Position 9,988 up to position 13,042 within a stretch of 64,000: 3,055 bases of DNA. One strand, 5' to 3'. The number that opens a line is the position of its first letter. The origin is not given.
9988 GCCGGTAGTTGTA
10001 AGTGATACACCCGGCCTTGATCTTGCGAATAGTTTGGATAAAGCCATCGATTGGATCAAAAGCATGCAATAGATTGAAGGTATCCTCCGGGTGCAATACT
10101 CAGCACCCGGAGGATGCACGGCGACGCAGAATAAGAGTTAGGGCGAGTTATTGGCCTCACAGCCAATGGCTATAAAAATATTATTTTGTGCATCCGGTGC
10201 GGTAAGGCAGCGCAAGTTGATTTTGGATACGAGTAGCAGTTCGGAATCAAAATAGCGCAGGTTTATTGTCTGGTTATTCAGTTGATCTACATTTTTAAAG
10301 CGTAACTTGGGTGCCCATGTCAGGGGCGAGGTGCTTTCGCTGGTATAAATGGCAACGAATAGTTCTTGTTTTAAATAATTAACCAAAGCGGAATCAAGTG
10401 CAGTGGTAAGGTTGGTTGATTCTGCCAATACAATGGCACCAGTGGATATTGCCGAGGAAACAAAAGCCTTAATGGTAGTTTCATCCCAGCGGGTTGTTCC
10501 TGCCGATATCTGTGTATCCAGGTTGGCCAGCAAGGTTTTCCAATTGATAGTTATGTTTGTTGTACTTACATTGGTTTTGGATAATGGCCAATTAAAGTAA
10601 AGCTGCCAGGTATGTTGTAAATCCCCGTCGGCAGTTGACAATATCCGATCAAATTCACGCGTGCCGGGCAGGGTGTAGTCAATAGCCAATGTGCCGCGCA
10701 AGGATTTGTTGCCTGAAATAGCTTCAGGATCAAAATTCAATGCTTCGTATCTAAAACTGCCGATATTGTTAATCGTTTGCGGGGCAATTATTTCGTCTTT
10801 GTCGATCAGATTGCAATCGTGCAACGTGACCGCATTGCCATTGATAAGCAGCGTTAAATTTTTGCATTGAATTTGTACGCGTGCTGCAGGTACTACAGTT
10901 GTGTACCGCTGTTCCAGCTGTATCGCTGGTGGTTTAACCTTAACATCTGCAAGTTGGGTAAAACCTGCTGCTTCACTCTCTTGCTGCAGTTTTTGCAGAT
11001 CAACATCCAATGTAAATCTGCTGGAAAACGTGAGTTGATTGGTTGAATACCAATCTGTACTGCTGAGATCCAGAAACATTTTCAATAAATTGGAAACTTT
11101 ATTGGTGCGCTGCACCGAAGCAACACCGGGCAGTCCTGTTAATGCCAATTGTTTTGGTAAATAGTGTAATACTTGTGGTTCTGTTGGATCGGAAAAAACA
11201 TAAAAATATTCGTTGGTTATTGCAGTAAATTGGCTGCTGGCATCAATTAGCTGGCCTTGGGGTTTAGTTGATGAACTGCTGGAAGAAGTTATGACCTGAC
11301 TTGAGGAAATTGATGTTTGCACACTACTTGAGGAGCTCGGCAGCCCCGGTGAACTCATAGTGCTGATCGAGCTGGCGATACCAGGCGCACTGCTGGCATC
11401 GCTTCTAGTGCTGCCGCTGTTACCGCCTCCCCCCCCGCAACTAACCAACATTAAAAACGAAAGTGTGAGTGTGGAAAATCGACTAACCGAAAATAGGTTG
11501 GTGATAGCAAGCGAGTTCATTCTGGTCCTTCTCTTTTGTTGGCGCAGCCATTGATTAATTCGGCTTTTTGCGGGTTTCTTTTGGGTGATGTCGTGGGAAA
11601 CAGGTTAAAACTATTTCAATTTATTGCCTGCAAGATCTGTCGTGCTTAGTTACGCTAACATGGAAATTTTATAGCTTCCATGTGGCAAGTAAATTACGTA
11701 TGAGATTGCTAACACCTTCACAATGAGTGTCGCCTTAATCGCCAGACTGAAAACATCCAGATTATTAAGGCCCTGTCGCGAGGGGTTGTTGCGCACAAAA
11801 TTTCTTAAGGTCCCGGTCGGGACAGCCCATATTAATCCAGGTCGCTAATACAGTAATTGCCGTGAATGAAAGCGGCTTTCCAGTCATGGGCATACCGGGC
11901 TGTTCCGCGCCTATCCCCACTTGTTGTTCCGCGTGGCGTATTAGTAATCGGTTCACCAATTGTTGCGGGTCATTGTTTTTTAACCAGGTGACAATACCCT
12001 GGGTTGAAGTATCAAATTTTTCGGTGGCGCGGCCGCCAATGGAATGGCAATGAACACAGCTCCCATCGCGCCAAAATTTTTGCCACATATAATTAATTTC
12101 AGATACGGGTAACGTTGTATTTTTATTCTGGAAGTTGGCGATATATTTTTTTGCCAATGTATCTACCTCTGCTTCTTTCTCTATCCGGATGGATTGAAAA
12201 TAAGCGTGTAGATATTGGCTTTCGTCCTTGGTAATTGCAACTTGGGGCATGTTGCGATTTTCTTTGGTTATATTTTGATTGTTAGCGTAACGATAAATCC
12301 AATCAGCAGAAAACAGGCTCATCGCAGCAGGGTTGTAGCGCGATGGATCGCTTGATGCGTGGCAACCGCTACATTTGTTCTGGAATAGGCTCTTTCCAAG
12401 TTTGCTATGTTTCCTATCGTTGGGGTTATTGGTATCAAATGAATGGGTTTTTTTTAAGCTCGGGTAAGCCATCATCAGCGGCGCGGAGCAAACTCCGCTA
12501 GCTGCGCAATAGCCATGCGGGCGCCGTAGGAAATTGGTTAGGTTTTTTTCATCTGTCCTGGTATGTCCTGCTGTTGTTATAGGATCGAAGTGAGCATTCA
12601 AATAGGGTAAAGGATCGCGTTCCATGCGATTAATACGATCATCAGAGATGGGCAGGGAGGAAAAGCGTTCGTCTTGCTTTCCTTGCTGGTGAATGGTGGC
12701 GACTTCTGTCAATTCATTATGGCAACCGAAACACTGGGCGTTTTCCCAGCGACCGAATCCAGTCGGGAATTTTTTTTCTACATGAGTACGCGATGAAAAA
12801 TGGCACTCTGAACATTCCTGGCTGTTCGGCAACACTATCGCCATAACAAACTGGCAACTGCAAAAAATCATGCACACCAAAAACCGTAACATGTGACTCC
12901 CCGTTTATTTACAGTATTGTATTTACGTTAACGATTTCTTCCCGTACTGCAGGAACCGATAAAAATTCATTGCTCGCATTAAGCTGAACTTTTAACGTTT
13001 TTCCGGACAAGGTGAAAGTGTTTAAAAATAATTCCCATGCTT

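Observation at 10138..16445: Top candidate: five-gene exported-protein cluster with three paralogs of an unnamed family and a tetraheme cytochrome c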

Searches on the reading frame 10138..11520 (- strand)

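Call 3: search_protein_families(library=pfam, proteins=[window:10138-11520:-], max_evalue=1)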
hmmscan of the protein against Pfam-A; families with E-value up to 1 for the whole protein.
window:10138-11520:- (460 aa): 2 families
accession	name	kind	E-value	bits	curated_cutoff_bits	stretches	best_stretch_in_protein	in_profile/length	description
PF22228.1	CofB_beta-rpt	-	0.058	13.8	27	1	431-459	7-35/73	CofB beta-repeat domain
PF10387.14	DUF2442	-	0.28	11.9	23.9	0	163-198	14-48/72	Protein of unknown function (DUF2442)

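Call 4: search_protein_families(library=ncbifam, proteins=[window:10138-11520:-], max_evalue=1)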
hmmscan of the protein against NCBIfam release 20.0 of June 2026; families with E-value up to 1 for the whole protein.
window:10138-11520:- (460 aa): 1 family
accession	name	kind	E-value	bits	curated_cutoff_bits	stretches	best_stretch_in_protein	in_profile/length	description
NF033865.1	fusolisin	equivalog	0.0034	15.5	999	1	15-73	10-63/1006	fusolisin family autotransporter serine protease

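Call 89: search_protein_families(library=padloc, proteins=[window:10138-11520:-], max_evalue=0.01)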
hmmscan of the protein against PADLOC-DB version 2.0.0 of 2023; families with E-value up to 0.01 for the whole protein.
window:10138-11520:- (460 aa): 0 families

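Call 90: search_protein_families(library=phrogs, proteins=[window:10138-11520:-], max_evalue=0.01)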
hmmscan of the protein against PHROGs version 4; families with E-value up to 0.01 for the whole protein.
window:10138-11520:- (460 aa): 0 families

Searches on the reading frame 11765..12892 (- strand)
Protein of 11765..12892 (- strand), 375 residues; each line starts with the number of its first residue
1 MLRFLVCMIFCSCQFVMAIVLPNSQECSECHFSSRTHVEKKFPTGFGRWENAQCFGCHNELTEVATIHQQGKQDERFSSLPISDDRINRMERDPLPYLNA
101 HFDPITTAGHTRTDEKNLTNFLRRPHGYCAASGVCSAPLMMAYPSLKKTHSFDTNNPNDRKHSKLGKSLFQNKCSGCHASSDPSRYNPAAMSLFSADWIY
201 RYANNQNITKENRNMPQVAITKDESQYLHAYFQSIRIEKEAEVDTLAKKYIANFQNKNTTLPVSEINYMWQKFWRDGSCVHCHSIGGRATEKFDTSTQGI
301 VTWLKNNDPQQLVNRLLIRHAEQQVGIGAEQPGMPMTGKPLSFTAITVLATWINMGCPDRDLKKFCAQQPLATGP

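Call 3: search_protein_families(library=pfam, proteins=[window:11765-12892:-], max_evalue=1)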
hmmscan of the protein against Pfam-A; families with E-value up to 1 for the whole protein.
window:11765-12892:- (375 aa): 11 families
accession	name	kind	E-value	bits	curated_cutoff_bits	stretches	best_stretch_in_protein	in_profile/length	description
PF00034.26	Cytochrom_C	-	9.2e-08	33.7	21.3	2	164-222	2-61/90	Cytochrome c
PF13442.11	Cytochrome_CBB3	-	1.1e-06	29.3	27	1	166-217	6-50/68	Cytochrome C oxidase, cbb3-type, subunit III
PF14537.11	Cytochrom_c3_2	-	8.2e-06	26.6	25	1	24-72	6-47/79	Cytochrome c3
PF09699.15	Paired_CXXCH_1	-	6.3e-05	23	20.6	1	24-61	6-39/41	Doubled CXXCH motif (Paired_CXXCH_1)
PF14522.11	Cytochrome_C7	-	0.00022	21.4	24.8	1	24-64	13-54/67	Cytochrome c7 and related cytochrome c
PF02085.21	Cytochrom_CIII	-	0.0013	19.4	22.9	1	24-63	46-87/101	Class III cytochrome C family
PF08998.16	Epsilon_antitox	-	0.047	14.5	25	1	199-229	23-53/82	Bacterial epsilon antitoxin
PF13435.11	Cytochrome_C554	-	0.12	13.8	20.8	0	23-58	47-83/84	Cytochrome c554 and c-prime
PF02497.21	Arteri_GP4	-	0.12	12.8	27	1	9-73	9-67/174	Arterivirus glycoprotein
PF14495.11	Cytochrom_C550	-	0.12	12.5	27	0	163-181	26-44/136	Cytochrome c-550 domain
PF22113.1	Mtrc-MtrF_II-IV_dom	-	0.15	12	30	0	24-182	6-131/176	Outer membrane cytochrome MtrC/MtrF-like, domains II/IV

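Call 4: search_protein_families(library=ncbifam, proteins=[window:11765-12892:-], max_evalue=1)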
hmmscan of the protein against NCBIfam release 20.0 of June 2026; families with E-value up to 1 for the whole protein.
window:11765-12892:- (375 aa): 17 families
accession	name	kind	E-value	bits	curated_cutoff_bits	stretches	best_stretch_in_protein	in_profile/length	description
TIGR00782.1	ccoP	equivalog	0.0018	17.6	179.95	1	154-213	194-252/285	cytochrome-c oxidase, cbb3-type subunit III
NF049874.1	PdsA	exception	0.0045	16.9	330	1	239-291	91-143/198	periplasmic diheme shuttle PdsA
NF040606.1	CytoC_perox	subfamily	0.0061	15.8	150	1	157-246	292-378/524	di-heme-cytochrome C peroxidase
NF045774.1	cytochro_C551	exception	0.0064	16.4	118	1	154-232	29-106/110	cytochrome c551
NF043011.1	CytC7_Geobact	equivalog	0.0092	16.4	120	0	25-62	45-78/89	cytochrome c7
NF045930.1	Cytc6PetJCyano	equivalog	0.014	15.3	135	1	154-180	19-45/110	cytochrome c6 PetJ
NF049876.1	CellDivBlhA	equivalog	0.015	15.4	250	1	199-269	130-197/199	cell division protein BlhA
TIGR03153.1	cytochr_NrfH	equivalog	0.024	14.7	134.2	0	25-61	103-136/138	cytochrome c nitrite reductase small subunit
NF047727.1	4hemeCytCCctA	equivalog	0.028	14.6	180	1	39-70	45-76/109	tetraheme c-type cytochrome CctA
TIGR03872.1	cytochrome_MoxG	equivalog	0.029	14.5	147.8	1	159-190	40-71/133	cytochrome c(L), periplasmic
TIGR03045.1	PS_II_C550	equivalog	0.031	13.9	177.75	0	162-180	50-68/159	photosystem II cytochrome c-550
TIGR01904.2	GSu_C4xC__C2xCH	domain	0.049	13.4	27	1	22-63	19-61/73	CxxxxCH/CxxCH domain c-type cytochrome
NF045722.1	c3_cytochr_TmcA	equivalog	0.067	13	114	1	24-60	80-112/125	acidic tetraheme cytochrome c3 TmcA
NF050122.1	bc1_QcrC_actin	exception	0.17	11.2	200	1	143-180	22-58/253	cytochrome bc1 complex diheme cytochrome c subunit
NF041199.1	trx7_PDZ_seleno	equivalog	0.42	9.5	300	1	266-292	152-173/390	Trx7/PDZ domain-containing (seleno)protein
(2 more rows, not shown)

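Call 30: search_solved_structures(query=window:11765-12892:-, max_evalue=1)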
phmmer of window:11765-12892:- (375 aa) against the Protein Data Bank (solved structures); distinct sequences matched with E-value up to 1: 9.
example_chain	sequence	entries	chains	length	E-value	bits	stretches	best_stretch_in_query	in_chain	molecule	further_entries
7c90_A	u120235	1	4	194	0.0042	19.2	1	159-256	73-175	Cytochrome c, mono-and diheme variant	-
1m1p_A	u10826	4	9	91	0.29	13.2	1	41-69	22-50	Small tetraheme cytochrome c | Periplasmic tetraheme cytochrome c CctA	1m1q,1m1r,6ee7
3mk7_C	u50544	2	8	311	0.32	13.1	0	159-183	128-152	Cytochrome c oxidase, cbb3-type, subunit P | Cbb3-type cytochrome c oxidase subunit CcoP1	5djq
9g83_v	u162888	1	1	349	0.43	12.6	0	157-210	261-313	Cbb3-type cytochrome c oxidase subunit CcoP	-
6btm_A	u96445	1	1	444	0.43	12.6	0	166-210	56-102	Alternative Complex III subunit A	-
6xkw_p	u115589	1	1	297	0.64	12.1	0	155-203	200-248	Cbb3-type cytochrome c oxidase subunit CcoP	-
5ihs_A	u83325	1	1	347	0.66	12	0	182-283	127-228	Endoglucanase, glycoside hydrolase family 5 protein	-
1eal_A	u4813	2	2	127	0.82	11.7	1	226-293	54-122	ILEAL LIPID BINDING PROTEIN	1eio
6xkx_p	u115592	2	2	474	0.97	11.5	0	155-203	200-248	Cbb3-type cytochrome c oxidase subunit CcoP,Cytochrome c-type cyt cy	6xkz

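Call 46: search_solved_structures(query=A3, max_evalue=1, show_alignments=2)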
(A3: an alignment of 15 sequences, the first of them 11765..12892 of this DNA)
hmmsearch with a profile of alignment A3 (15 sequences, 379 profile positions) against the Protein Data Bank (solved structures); distinct sequences matched with E-value up to 1: 140 (the best 60 are shown).
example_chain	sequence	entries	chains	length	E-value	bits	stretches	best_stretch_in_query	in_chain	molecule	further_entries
6btm_A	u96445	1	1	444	0.00025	23.5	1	160-264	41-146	Alternative Complex III subunit A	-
6xkx_p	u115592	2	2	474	0.00064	22.2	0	163-191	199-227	Cbb3-type cytochrome c oxidase subunit CcoP,Cytochrome c-type cyt cy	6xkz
6xkw_p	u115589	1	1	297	0.0071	18.8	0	163-191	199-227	Cbb3-type cytochrome c oxidase subunit CcoP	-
8smr_G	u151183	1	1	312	0.011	18.1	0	137-190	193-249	Cbb3-type cytochrome c oxidase subunit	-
8iwh_V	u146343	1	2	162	0.017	17.5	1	158-207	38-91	Cytochrome c-550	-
7n8o_V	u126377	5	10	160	0.018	17.5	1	149-203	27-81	Cytochrome c-550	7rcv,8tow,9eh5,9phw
8j5k_V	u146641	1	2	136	0.018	17.4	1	156-207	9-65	PsbV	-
6jlu_V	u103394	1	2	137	0.018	17.4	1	156-207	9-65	Cytochrome c-550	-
6j3y_V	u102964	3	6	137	0.019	17.3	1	156-207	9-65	Cytochrome c-550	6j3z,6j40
7vd5_V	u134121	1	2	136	0.021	17.2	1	156-207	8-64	Cytochrome c-550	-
1e29_A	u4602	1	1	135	0.022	17.1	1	164-203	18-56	CYTOCHROME C549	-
8snh_G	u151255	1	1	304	0.024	17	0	150-191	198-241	Cbb3-type cytochrome c oxidase subunit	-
4nfg_B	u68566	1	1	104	0.024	17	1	173-199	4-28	Cytochrome c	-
5z25_A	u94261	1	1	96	0.025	17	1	135-195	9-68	Cytochrome c552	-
3mk7_C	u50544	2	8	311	0.03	16.7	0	162-192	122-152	Cytochrome c oxidase, cbb3-type, subunit P | Cbb3-type cytochrome c oxidase subunit CcoP1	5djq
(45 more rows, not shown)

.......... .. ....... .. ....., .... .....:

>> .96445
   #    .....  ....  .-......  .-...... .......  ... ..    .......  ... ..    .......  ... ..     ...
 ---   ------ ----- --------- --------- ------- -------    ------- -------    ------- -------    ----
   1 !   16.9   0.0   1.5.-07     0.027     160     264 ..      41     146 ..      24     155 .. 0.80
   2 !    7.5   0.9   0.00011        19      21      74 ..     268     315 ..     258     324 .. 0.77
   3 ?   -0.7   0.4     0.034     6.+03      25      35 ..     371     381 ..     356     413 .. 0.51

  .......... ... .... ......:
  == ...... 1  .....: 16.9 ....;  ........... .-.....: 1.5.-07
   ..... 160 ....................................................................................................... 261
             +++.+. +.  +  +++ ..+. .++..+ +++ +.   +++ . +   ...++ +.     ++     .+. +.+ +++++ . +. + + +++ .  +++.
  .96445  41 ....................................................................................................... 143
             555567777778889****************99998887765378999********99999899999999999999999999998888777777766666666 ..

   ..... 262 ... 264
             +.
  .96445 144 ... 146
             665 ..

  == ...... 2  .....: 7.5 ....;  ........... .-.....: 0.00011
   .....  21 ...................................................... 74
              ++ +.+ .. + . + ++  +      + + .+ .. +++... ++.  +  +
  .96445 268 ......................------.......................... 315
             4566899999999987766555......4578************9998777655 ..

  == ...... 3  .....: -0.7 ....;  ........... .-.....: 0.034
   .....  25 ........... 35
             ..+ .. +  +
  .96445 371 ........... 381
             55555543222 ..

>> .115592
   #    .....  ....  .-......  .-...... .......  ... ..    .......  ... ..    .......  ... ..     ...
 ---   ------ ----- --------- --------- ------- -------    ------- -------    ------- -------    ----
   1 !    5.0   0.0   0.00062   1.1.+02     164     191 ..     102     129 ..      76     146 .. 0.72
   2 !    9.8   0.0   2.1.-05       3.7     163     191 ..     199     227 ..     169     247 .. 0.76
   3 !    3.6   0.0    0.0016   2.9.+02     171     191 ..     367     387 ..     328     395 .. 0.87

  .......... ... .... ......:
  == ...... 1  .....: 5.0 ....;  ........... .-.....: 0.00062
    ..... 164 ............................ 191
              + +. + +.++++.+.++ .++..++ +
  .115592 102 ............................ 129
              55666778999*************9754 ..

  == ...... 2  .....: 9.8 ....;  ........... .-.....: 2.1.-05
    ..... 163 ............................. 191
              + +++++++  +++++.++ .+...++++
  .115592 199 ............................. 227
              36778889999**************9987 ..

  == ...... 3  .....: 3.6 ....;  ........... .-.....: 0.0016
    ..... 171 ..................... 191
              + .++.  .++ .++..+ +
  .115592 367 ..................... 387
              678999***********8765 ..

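Call 62: find_homologous_proteins(query=A3, max_evalue=0.00001)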
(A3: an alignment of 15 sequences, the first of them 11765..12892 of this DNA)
Query A3 (15 sequences) (375 aa, profile of the alignment): 20 proteins with E <= 0.00001 among 4706 candidates.
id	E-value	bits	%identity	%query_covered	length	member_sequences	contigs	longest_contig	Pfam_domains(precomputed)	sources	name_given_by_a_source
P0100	1.1e-166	573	31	97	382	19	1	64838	PF09699.16,PF14537.12,PF13442.12,PF00034.27,PF14522.12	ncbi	ncbi:hypothetical protein ACN469_35685 [Corallococcus terminator]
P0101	5.3e-166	571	31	91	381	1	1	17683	PF14537.12,PF13442.12,PF00034.27,PF14522.12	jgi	jgi:mono/diheme cytochrome c family protein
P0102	7.9e-162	557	100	100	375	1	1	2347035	PF14537.12,PF13442.12,PF00034.27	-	-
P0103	1.6e-161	556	32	91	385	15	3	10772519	PF14537.12,PF13442.12,PF14522.12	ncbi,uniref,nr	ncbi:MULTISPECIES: hypothetical protein [unclassified Myxococcus]|uniref:hypothetical protein n=1 Ta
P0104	4.4e-161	554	81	100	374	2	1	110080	PF13442.12,PF00034.27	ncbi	-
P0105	2.5e-160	552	77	100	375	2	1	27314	PF09699.16,PF14537.12,PF13442.12,PF00034.27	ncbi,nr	ncbi:MAG TPA: hypothetical protein VLC79_04540 [Cellvibrio sp.]|nr:hypothetical protein [Cellvibrio 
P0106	1.3e-159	550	30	97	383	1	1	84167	PF13442.12,PF14522.12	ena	-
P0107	4.9e-159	548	83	100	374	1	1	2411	PF13442.12,PF00034.27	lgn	-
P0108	1.9e-158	546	74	100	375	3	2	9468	PF09699.16,PF13442.12,PF00034.27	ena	-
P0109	7.0e-158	544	82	100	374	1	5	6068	PF13442.12,PF00034.27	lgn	-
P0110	1.3e-155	536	29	97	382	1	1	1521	PF13442.12,PF14522.12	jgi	-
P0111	2.2e-155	536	78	98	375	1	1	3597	PF09699.16,PF14537.12,PF13442.12,PF00034.27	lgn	-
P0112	1.3e-151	523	75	100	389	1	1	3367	PF14537.12,PF13442.12,PF00034.27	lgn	-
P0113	3.0e-151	522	31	91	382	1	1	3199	PF13442.12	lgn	-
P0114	1.4e-139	484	32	91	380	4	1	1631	PF09699.16,PF14537.12,PF13442.12,PF14522.12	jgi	-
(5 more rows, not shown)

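Call 89: search_protein_families(library=padloc, proteins=[window:11765-12892:-], max_evalue=0.01)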
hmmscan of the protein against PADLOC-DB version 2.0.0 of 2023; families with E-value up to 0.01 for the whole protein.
window:11765-12892:- (375 aa): 0 families

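Call 90: search_protein_families(library=phrogs, proteins=[window:11765-12892:-], max_evalue=0.01)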
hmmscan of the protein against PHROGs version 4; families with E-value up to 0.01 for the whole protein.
window:11765-12892:- (375 aa): 0 families
